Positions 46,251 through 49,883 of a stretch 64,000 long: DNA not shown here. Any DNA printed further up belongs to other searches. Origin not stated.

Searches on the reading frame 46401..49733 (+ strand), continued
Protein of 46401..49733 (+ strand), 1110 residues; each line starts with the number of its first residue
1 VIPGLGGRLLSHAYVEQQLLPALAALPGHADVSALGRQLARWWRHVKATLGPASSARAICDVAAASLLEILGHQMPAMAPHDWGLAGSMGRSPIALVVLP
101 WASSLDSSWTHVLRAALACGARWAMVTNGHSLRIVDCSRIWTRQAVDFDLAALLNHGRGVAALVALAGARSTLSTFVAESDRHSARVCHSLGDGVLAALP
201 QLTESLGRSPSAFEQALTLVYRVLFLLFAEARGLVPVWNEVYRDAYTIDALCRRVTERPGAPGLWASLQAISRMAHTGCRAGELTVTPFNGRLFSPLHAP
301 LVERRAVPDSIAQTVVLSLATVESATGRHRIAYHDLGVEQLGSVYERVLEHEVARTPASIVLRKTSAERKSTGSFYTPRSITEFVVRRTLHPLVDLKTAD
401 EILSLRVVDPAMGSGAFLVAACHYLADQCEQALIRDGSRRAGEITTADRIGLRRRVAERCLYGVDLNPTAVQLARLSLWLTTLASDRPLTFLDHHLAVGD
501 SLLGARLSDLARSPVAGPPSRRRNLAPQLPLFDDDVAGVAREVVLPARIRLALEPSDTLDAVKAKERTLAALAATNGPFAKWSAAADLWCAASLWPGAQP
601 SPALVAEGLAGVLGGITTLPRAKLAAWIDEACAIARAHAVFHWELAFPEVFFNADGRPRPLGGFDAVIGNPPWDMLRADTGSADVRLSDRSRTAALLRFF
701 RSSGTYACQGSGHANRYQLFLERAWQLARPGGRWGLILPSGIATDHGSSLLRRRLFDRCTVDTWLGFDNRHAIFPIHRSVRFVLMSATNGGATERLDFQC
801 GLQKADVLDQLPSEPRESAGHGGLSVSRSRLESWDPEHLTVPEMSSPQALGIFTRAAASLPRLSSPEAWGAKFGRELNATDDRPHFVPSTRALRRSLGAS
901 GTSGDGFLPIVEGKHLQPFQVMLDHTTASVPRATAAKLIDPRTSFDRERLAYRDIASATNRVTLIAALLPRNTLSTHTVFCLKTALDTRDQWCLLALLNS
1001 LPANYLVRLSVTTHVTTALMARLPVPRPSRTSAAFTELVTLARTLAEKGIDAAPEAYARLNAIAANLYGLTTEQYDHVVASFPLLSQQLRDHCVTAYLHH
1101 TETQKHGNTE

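Call 26: find_related_loci(query=A1, collection=genome_contigs, flank=10000)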
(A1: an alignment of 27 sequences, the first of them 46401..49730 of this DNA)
Query A1 (1110 aa) in genome_contigs; peptide patterns used: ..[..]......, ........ (x = any residue, [..] = any of these).
599 stretches matched a pattern (row limit reached: there are more); 556 encode a relative of the query (tblastn E <= 1e-3); the best 80 are kept; 80 distinct loci.
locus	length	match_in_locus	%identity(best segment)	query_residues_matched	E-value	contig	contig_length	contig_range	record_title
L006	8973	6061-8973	83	1-981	0e+0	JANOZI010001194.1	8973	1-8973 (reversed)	MAG: Acidobacteriota bacterium isolate VAR_79_metabat_490 VAR_79_k141_2858187, whole genome shotgun sequence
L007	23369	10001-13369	72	1-1105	0e+0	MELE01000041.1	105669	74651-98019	MAG: Acidobacteria bacterium RIFCSPLOWO2_12_FULL_67_14b rifcsplowo2_12_scaffold_1466, whole genome shotgun sequence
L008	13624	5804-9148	66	1-1110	0e+0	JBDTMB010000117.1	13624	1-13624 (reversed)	MAG: Vicinamibacterales bacterium isolate cluster3_bin.116 NODE_18521_length_13624_cov_6.794974, whole genome shotgun se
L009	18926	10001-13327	63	1-1108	0e+0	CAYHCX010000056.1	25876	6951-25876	MAG TPA_asm: uncultured Acidobacterium sp. isolate ERP119702_co1_188 genome assembly, contig: NODE_1926_length_25876_cov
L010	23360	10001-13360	62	1-1106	0e+0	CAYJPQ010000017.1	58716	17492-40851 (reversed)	MAG TPA_asm: uncultured Bifidobacteriaceae bacterium isolate ERP124720_co1_137 genome assembly, contig: NODE_730_length_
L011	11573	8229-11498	63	1-1094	0e+0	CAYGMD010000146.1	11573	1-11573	MAG TPA_asm: uncultured Acidobacterium sp. isolate ERP113451_co6_2 genome assembly, contig: NODE_2105_length_11573_cov_1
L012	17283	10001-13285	62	1-1096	0e+0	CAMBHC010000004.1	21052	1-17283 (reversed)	MAG: Candidatus Sulfopaludibacter sp. SbA3 isolate MoH-02may19-226 genome assembly, contig: MoH-02may19-C3953, whole gen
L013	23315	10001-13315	61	1-1110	0e+0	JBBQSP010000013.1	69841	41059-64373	MAG: Vicinamibacterales bacterium isolate Co_metawrap_1760 Cmw_1760_k141_12737433_length_69841_cov_10.0000, whole genome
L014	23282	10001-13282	60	1-1096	0e+0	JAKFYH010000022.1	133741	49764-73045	MAG: Acidobacteria bacterium isolate ND5_Bin_50 ND5_0000099, whole genome shotgun sequence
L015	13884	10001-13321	57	1-1101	0e+0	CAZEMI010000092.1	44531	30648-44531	MAG TPA_asm: uncultured Acidobacterium sp. isolate binchicken_co31_34 genome assembly, contig: k141_3731521, whole genom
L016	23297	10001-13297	58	1-1101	0e+0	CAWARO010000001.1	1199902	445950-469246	MAG: uncultured Acidimicrobiia bacterium isolate MFD02840.bin.1.22 genome assembly, contig: contig_11659, whole genome s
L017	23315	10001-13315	60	1-1110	0e+0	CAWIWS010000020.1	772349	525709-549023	MAG: uncultured Acidobacteriota bacterium isolate MFD02979.bin.2.36 genome assembly, contig: contig_15470, whole genome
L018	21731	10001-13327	61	1-1094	0e+0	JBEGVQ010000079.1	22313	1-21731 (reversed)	MAG: Acidobacteriota bacterium isolate riogrande_2019_sw_WHONDRS-S19S_0066_B_bin.22 scaffold_554170, whole genome shotgu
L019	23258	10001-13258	62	1-1094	0e+0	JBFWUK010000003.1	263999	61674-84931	MAG: Vicinamibacterales bacterium isolate CA_2019_TPBF_69 NODE_426_length_263999_cov_19.610626_TPBF, whole genome shotgu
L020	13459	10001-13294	57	1-1108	0e+0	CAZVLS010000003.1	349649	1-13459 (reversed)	MAG TPA_asm: uncultured Acidobacterium sp. isolate SRP292972_co3_79 genome assembly, contig: NODE_33_length_349649_cov_5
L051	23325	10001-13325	52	1-1110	0e+0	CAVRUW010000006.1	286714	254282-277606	MAG: uncultured Acidobacteriota bacterium isolate MFD02840.bin.1.220 genome assembly, contig: contig_151655, whole genom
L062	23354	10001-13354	48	1-1110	0e+0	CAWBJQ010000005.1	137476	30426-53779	MAG: uncultured Acidobacteriota bacterium isolate MFD05513.bin.2.57 genome assembly, contig: contig_3030, whole genome s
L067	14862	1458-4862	47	1-1110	0e+0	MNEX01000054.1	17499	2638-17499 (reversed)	MAG: Acidobacteria bacterium 13_1_40CM_65_14 13_1_40cm_scaffold_6046, whole genome shotgun sequence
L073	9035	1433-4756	46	1-1110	0e+0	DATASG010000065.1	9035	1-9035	MAG TPA_asm: Vicinamibacterales bacterium isolate SMAG_U5514 k141_1807123, whole genome shotgun sequence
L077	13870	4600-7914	45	2-1110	0e+0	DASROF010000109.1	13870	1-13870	MAG TPA_asm: Vicinamibacterales bacterium isolate SMAG_U10261 k141_2382813, whole genome shotgun sequence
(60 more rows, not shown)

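Call 39: search_solved_structures(query=A1, max_evalue=0.01, show_alignments=0)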
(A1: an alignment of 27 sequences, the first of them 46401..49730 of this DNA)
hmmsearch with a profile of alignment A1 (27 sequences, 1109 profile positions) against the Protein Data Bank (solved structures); distinct sequences matched with E-value up to 0.01: 6.
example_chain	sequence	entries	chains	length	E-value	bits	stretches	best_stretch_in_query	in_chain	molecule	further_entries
8w0p_A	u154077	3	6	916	8.4e-07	30.3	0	724-763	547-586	RM.BsaXI | site-specific DNA-methyltransferase (adenine-specific)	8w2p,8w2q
7lni_A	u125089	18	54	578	1.6e-06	29.4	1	382-492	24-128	Site-specific DNA-methyltransferase (adenine-specific)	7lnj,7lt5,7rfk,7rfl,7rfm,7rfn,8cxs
8cxz_A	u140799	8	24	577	1.6e-06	29.4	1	382-492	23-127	Site-specific DNA-methyltransferase (adenine-specific)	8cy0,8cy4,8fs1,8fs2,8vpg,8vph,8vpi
7qw5_A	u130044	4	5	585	0.0012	19.9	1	376-435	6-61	Modification methylase BseCI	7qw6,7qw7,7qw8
3ufb_A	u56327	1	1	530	0.0021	19.1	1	380-446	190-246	Type I restriction-modification system methyltransferase subunit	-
2okc_A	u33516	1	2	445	0.0042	18.1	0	386-501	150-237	Type I restriction enzyme StySJI M protein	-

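Call 57: search_dna_similar(query=window:46401-49730:+, collection=plasmids, mode=protein, max_rows=25, max_evalue=1e-20)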
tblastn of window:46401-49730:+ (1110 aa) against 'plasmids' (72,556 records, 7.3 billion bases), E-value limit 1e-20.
Records with a match: 172; places in all: 177; records where one place covers at least 80% of the query: 4.
Best place of each record, by identity: <60% 172.
By first word of the organism name: Deinococcus 17; Thermus 11; Nostoc 8; Halobacterium 7; Planktothrix 7; Halorussus 6; Lactiplantibacillus 6; Haloarcula 5; Rhodococcus 4; Sinorhizobium 4; and 74 more.
By predicted mobility (MOB-suite, as given by PLSDB): non-mobilizable 107; mobilizable 35; conjugative 30.
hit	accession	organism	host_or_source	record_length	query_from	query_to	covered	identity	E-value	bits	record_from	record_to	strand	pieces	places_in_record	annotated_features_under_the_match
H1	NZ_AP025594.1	Thermus brockianus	-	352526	41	1032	89%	28.8%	3e-65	251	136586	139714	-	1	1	Eco57I restriction-modification methylase domain-containing protein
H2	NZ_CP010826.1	Thermus aquaticus Y51MC23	-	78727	81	1029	85%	29.4%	8e-74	277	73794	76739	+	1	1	N-6 DNA methylase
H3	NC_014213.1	Allomeiothermus silvanus DSM 9946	hot spring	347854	186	1029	76%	29.8%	1e-75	283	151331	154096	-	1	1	DNA methyltransferase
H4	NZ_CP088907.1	Rhodococcus qingshengii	cell culture,forest soil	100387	121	1092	88%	25.9%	2e-47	194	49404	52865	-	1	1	DNA methyltransferase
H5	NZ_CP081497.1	Streptomyces sp. BHT-5-2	whole organism,plant soil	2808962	65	920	77%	28.1%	2e-54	216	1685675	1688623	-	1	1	none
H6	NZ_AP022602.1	Mycobacterium gallinarum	-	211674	181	1082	81%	24.5%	1e-31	143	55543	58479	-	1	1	hypothetical protein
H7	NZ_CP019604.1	Croceicoccus marinus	-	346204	190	1028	76%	25.1%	1e-53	213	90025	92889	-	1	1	N-6 DNA methylase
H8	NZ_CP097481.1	Chroococcidiopsis sp. CCNUC1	cell culture,soil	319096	123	842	65%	27.8%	3e-57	225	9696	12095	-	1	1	N-6 DNA methylase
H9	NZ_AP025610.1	Thermus thermophilus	-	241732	171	791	56%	31.6%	1e-70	267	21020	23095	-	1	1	N-6 DNA methylase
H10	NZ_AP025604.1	Thermus thermophilus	-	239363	171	791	56%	31.6%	1e-70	267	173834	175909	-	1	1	N-6 DNA methylase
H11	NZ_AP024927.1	Thermus thermophilus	-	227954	123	786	58%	30.1%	1e-53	238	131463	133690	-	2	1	hypothetical protein (x2)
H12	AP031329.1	Thermus thermophilus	-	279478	41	679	58%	30.2%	2e-49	201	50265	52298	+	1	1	hypothetical protein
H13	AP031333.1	Thermus thermophilus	-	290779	41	679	58%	30.2%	2e-49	201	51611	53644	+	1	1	hypothetical protein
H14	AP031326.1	Thermus thermophilus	-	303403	41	679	58%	30.2%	2e-49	201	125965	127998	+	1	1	hypothetical protein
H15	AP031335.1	Thermus thermophilus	-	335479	41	679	58%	30.2%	2e-49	201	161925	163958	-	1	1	hypothetical protein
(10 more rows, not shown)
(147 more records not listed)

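Call 58: get_annotated_region(hit=H1, flank=12000)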
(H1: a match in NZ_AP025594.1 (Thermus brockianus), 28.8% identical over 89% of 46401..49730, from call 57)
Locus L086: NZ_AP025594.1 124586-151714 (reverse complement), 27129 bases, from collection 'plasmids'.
description: Thermus brockianus strain SNM4-1 plasmid pTbrSNM4-1b, complete sequence
organism: Thermus brockianus (NCBI taxid 56956)
taxonomy: Bacteria; Deinococcota; Deinococci; Thermales; Thermaceae; Thermus; Thermus brockianus
host: -; source: -; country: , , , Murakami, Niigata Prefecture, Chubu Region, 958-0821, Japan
typing (MOB-suite, as given by PLSDB): non-mobilizable; replicon rep_cluster_1052
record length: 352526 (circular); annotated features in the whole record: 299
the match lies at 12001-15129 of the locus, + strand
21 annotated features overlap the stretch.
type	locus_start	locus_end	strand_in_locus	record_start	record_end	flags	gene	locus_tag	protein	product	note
CDS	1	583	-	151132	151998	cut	-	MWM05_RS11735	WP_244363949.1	hypothetical protein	-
CDS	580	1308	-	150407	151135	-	csm3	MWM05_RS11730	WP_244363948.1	type III-A CRISPR-associated RAMP protein Csm3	GO:0043571 - maintenance of CRISPR repeat elements [Evidence IEA]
CDS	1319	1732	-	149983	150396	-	csm2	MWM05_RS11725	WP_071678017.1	type III-A CRISPR-associated protein Csm2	GO:0043571 - maintenance of CRISPR repeat elements [Evidence IEA]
CDS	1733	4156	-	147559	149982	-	cas10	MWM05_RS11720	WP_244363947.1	type III-A CRISPR-associated protein Cas10/Csm1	GO:0043571 - maintenance of CRISPR repeat elements [Evidence IEA]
CDS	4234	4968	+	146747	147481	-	cas6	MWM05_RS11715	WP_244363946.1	CRISPR system precrRNA processing endoribonuclease RAMP protein Cas6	-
CDS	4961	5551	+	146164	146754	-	-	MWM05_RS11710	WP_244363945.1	hypothetical protein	-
CDS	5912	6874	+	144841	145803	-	-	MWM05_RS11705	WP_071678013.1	ParA family protein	-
CDS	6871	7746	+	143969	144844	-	-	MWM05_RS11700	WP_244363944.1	ParB/RepB/Spo0J family partition protein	GO:0007059 - chromosome segregation [Evidence IEA]; GO:0000910 - cytokinesis [Evidence IEA]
CDS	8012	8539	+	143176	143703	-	-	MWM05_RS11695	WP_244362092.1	winged helix-turn-helix domain-containing protein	-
CDS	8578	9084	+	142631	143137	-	-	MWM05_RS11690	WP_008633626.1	IS630 family transposase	-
CDS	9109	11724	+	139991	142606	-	-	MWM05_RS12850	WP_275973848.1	helicase-related protein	-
CDS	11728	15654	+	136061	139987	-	-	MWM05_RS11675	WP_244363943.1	Eco57I restriction-modification methylase domain-containing protein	-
CDS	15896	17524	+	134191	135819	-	-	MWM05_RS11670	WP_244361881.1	IS1634 family transposase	-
CDS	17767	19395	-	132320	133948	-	-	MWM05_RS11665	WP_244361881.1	IS1634 family transposase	-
CDS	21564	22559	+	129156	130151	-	-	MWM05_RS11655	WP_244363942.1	ABC transporter substrate-binding protein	-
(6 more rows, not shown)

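Call 59: get_annotated_region(hit=H2, flank=12000)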
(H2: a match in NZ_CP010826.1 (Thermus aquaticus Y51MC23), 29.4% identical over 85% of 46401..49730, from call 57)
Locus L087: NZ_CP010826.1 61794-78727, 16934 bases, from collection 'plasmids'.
description: Thermus aquaticus Y51MC23 plasmid pTA78, complete sequence
organism: Thermus aquaticus Y51MC23 (NCBI taxid 498848)
taxonomy: Bacteria; Deinococcota; Deinococci; Thermales; Thermaceae; Thermus; Thermus aquaticus; Thermus aquaticus Y51MC23
host: -; source: -; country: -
typing (MOB-suite, as given by PLSDB): non-mobilizable; replicon rep_cluster_1113
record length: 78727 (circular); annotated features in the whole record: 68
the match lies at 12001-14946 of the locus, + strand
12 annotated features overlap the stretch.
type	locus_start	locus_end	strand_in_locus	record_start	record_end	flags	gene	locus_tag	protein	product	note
CDS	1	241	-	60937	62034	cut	-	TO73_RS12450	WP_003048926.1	hypothetical protein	-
CDS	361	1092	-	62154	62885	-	-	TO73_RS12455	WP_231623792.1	transposase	GO:0006313 - DNA transposition [Evidence IEA]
CDS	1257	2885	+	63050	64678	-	-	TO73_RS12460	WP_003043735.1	IS1634 family transposase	-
CDS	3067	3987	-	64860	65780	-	-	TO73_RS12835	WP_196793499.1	Abi family protein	-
CDS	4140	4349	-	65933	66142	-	-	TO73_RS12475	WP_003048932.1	type II toxin-antitoxin system HicB family antitoxin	-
CDS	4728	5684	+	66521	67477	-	-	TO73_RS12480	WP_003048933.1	site-specific integrase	GO:0015074 - DNA integration [Evidence IEA]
CDS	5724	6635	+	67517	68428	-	-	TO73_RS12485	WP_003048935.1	hypothetical protein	-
CDS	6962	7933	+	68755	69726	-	-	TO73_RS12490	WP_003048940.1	AAA family ATPase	-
CDS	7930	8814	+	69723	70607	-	-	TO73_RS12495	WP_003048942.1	ParB/RepB/Spo0J family partition protein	GO:0007059 - chromosome segregation [Evidence IEA]; GO:0000910 - cytokinesis [Evidence IEA]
CDS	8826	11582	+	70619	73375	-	-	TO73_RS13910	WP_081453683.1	helicase-related protein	-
CDS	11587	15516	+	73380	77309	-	-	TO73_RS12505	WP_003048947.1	N-6 DNA methylase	GO:0006306 - DNA methylation [Evidence IEA]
CDS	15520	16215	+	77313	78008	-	-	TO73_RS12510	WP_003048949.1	hypothetical protein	-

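Call 60: get_annotated_region(hit=H3, flank=10000)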
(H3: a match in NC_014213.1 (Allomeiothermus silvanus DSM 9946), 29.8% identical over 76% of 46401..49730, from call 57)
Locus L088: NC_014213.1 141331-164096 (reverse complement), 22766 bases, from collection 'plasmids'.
description: Allomeiothermus silvanus DSM 9946 plasmid pMESIL01, complete sequence
organism: Allomeiothermus silvanus DSM 9946 (NCBI taxid 526227)
taxonomy: Bacteria; Deinococcota; Deinococci; Thermales; Thermaceae; Allomeiothermus; Allomeiothermus silvanus; Allomeiothermus silvanus DSM 9946
host: -; source: hot spring; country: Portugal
typing (MOB-suite, as given by PLSDB): non-mobilizable; replicon rep_cluster_1013
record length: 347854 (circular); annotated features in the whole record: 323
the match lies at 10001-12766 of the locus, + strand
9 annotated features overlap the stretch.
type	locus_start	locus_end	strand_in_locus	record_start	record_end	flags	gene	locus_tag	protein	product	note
CDS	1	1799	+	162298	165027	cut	-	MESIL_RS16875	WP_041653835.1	tubulin-like doman-containing protein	-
CDS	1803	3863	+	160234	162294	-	-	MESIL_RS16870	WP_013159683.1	hypothetical protein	-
CDS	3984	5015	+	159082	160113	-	-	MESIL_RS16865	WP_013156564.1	IS701-like element ISMesi2 family transposase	GO:0006313 - DNA transposition [Evidence IEA]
CDS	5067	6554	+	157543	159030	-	brxL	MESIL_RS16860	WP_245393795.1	BREX system Lon protease-like protein BrxL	GO:0030163 - protein catabolic process [Evidence IEA]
CDS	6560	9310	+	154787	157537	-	-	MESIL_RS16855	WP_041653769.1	helicase-related protein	-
CDS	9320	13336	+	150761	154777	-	-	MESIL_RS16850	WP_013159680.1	DNA methyltransferase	-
CDS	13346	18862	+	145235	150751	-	-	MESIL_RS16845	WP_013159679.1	DEAD/DEAH box helicase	-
CDS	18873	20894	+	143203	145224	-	-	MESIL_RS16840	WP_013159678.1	3'-5' exonuclease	-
CDS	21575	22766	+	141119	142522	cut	-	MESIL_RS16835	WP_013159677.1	replication initiator protein A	-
